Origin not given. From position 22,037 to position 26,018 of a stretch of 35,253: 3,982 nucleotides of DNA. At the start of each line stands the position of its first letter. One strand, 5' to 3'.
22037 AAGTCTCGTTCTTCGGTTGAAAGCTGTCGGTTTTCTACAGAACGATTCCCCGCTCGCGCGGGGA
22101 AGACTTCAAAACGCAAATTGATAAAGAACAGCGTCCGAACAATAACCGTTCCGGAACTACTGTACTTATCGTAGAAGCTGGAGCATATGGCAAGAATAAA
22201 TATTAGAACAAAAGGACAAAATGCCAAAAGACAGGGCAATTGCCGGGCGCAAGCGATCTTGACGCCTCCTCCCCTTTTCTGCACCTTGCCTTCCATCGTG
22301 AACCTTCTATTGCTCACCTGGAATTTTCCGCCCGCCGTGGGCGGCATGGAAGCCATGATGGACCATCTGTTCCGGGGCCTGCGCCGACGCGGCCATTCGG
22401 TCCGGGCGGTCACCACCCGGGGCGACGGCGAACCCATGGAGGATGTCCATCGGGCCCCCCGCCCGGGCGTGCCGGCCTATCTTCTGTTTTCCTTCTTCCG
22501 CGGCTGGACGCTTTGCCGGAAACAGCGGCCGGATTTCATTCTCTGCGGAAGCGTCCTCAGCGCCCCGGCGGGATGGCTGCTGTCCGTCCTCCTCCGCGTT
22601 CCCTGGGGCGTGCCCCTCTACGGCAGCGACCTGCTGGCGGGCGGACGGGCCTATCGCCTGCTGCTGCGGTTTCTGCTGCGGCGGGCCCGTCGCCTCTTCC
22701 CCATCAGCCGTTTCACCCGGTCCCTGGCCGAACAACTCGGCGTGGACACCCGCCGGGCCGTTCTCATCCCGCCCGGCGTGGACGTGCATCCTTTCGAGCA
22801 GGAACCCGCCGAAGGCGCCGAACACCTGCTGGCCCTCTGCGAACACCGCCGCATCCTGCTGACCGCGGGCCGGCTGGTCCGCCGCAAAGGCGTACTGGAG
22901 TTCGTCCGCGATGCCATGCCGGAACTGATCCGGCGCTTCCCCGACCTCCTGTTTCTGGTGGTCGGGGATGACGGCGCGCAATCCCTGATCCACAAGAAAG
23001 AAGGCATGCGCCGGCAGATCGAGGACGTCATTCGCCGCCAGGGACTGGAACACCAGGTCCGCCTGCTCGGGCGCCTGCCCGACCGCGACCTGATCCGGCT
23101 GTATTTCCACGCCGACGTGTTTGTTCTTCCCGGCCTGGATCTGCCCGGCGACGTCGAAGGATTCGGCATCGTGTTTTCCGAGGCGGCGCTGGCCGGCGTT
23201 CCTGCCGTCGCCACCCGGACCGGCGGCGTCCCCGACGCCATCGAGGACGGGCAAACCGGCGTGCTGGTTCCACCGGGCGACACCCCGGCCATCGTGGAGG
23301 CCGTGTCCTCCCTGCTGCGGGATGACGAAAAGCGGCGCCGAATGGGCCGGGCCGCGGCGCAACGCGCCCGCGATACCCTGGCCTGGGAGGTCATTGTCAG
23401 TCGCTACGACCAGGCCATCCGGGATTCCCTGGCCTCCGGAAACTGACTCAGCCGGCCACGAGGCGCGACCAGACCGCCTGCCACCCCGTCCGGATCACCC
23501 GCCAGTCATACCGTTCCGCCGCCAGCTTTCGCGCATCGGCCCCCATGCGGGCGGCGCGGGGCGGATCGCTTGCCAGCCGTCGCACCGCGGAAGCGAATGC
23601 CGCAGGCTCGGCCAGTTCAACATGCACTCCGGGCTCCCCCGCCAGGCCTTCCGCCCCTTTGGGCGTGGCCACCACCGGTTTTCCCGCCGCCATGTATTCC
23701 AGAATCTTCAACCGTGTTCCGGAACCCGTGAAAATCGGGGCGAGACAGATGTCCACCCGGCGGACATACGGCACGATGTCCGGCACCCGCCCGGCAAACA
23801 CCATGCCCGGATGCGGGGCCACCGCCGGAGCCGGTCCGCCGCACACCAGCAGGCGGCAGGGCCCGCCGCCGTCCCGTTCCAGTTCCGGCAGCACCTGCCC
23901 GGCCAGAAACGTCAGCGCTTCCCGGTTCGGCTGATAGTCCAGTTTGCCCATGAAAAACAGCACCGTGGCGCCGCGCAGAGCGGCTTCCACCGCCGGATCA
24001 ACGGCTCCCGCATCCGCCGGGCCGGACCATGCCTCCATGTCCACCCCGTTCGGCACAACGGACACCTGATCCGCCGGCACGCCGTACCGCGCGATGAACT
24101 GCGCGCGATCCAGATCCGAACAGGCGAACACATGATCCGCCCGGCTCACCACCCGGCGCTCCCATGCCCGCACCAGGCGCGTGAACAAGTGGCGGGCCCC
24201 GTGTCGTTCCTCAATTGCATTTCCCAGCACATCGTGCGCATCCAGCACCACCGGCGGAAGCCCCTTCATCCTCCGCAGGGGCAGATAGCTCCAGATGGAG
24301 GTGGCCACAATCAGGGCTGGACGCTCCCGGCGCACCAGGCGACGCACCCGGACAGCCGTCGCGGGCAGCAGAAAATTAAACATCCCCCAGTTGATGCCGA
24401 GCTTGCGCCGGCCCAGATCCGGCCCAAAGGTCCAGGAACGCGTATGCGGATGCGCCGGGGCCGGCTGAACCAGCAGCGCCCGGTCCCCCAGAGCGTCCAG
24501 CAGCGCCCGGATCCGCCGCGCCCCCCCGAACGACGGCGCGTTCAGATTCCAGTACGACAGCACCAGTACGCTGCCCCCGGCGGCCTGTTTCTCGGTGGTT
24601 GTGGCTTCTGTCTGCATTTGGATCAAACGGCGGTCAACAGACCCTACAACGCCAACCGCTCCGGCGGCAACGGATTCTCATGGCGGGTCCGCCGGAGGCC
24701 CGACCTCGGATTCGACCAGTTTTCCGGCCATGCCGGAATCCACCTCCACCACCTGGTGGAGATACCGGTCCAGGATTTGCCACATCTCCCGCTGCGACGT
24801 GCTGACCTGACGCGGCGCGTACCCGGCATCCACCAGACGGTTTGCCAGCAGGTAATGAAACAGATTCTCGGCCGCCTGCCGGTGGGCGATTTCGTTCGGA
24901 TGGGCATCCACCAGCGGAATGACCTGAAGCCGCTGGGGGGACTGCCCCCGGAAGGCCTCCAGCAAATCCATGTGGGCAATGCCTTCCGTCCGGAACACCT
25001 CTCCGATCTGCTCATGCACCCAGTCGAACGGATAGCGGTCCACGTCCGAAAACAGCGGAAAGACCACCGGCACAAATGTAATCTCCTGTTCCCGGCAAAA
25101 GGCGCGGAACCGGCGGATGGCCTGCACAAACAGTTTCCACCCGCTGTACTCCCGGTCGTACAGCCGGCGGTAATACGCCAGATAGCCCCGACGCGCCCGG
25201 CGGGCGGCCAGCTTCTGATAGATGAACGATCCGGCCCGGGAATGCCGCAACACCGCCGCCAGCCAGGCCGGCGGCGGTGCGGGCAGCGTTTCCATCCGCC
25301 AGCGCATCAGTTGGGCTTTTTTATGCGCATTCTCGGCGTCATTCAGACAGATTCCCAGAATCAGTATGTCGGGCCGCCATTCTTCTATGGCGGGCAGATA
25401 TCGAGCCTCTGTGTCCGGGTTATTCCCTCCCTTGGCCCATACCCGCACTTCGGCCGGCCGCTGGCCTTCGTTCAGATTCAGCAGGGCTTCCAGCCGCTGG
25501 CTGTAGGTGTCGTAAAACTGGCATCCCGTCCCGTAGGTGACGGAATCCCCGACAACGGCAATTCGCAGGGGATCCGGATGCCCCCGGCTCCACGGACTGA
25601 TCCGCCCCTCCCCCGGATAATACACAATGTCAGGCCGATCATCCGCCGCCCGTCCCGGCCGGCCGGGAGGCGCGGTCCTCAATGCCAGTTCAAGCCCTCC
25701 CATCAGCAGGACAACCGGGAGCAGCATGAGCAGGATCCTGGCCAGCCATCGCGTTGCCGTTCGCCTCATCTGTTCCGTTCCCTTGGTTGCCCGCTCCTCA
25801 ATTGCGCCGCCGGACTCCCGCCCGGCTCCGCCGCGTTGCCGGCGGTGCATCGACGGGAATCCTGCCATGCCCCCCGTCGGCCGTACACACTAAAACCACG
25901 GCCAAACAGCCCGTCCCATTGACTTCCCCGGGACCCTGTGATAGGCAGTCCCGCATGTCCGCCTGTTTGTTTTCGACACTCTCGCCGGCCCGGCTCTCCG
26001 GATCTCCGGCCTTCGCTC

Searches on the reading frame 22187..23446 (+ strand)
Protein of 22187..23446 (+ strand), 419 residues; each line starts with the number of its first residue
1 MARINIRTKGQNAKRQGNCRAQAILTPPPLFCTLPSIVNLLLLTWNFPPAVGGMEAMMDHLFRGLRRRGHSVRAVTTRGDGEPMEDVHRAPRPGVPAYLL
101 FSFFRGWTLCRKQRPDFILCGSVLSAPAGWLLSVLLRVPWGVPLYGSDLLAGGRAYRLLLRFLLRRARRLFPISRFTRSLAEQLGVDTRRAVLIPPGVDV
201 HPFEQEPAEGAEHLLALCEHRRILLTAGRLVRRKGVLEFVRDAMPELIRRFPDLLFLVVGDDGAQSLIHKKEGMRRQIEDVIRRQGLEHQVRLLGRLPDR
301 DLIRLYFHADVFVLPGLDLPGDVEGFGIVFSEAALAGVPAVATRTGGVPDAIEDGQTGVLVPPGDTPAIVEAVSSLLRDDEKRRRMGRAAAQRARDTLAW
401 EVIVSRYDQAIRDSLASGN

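Call 8: search_protein_families(library=pfam, proteins=[window:22187-23446:+], max_evalue=0.001)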
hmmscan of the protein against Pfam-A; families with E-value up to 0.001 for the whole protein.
window:22187-23446:+ (419 aa): 6 families
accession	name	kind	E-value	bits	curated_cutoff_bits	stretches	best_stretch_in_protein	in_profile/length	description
PF00534.26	Glycos_transf_1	-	4.4e-35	121.2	26.4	1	219-392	13-171/172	Glycosyl transferases group 1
PF13692.12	Glyco_trans_1_4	-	5.8e-30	104.9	27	1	222-379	2-142/142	Glycosyl transferases group 1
PF13579.12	Glyco_trans_4_4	-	2.2e-20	74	29.7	1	52-197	1-158/158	Glycosyl transferase 4-like domain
PF13439.12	Glyco_transf_4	-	3e-18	66.8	28.5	1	51-200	1-168/170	Glycosyltransferase Family 4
PF20706.3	GT4-conflict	-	3.6e-08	33.2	26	1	177-396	158-357/385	Family 4 Glycosyltransferase in conflict systems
PF13524.12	Glyco_trans_1_2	-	2.6e-07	31.1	25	1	252-396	13-131/144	Glycosyl transferase-like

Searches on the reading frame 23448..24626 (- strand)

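Call 9: search_protein_families(library=pfam, proteins=[window:23448-24626:-], max_evalue=0.001)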
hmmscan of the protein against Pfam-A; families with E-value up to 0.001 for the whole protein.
window:23448-24626:- (392 aa): 5 families
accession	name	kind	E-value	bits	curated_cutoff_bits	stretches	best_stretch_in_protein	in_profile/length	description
PF13692.12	Glyco_trans_1_4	-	4e-23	82.7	27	1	221-354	2-142/142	Glycosyl transferases group 1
PF13439.12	Glyco_transf_4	-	5.5e-19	69.2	28.5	1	43-198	15-169/170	Glycosyltransferase Family 4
PF13579.12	Glyco_trans_4_4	-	7.5e-17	62.5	29.7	1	37-194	8-158/158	Glycosyl transferase 4-like domain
PF00534.26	Glycos_transf_1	-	2.9e-07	30.6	26.4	1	276-367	76-171/172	Glycosyl transferases group 1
PF13524.12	Glyco_trans_1_2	-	3.6e-06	27.4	25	1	276-376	30-136/144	Glycosyl transferase-like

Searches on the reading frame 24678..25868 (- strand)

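Call 9: search_protein_families(library=pfam, proteins=[window:24678-25868:-], max_evalue=0.001)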
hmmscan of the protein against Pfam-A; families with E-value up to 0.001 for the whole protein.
window:24678-25868:- (396 aa): 1 family
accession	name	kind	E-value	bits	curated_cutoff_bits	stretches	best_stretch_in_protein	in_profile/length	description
PF13472.12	Lipase_GDSL_2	-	4.1e-10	40.9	32.9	1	105-330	1-177/178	GDSL-like Lipase/Acylhydrolase family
